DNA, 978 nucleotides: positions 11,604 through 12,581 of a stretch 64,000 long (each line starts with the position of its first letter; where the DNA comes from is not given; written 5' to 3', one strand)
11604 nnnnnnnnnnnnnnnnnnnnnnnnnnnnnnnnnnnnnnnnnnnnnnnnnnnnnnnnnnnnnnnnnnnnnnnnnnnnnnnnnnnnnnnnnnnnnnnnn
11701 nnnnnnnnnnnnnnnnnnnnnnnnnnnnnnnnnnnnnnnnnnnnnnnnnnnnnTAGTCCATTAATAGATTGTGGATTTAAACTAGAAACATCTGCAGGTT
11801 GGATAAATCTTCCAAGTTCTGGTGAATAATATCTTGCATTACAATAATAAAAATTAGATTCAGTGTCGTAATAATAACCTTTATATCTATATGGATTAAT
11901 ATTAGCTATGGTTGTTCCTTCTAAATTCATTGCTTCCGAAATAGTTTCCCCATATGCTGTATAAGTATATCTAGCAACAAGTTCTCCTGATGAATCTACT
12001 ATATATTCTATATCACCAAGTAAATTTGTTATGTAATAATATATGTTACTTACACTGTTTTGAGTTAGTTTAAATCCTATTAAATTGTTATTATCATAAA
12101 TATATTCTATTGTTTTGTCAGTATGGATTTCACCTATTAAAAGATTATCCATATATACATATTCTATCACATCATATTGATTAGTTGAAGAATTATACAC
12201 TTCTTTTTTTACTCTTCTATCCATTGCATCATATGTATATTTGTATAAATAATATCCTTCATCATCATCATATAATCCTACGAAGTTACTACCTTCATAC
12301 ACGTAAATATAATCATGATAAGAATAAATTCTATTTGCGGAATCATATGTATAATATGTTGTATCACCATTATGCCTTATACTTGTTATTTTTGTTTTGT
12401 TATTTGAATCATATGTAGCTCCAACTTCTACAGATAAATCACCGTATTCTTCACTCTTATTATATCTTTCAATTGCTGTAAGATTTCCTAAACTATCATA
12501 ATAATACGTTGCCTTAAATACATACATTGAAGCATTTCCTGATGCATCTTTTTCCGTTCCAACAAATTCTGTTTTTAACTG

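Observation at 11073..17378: Sec-type RHS polymorphic toxin whose C-terminal tip looks like a membrane-inserting domain rather than an enzyme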

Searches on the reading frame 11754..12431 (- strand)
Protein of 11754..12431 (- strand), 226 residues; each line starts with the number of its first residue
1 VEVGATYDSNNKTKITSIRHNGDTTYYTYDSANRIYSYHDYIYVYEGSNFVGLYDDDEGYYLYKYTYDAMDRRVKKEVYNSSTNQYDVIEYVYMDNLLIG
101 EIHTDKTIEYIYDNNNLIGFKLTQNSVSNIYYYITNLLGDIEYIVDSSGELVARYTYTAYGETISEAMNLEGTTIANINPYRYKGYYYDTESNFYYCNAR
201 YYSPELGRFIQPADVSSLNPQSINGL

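Call 78: find_related_loci(query=window:11754-12431:-, collection=metagenome_contigs, flank=3500)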
Query window:11754-12431:- (226 aa) in metagenome_contigs; peptide patterns used: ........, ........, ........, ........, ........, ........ (x = any residue, [..] = any of these).
182 stretches matched a pattern; 1 encode a relative of the query (tblastn E <= 1e-3); 1 distinct loci.
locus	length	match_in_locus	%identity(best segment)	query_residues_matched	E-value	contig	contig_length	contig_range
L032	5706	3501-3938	40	65-225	3e-25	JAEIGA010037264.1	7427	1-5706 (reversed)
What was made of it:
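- Tried and rejected: A metagenome scan with the RHS body, meant to find the same body carrying other tips, returned only one 40%-identical relative and was uninformative (call 78).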
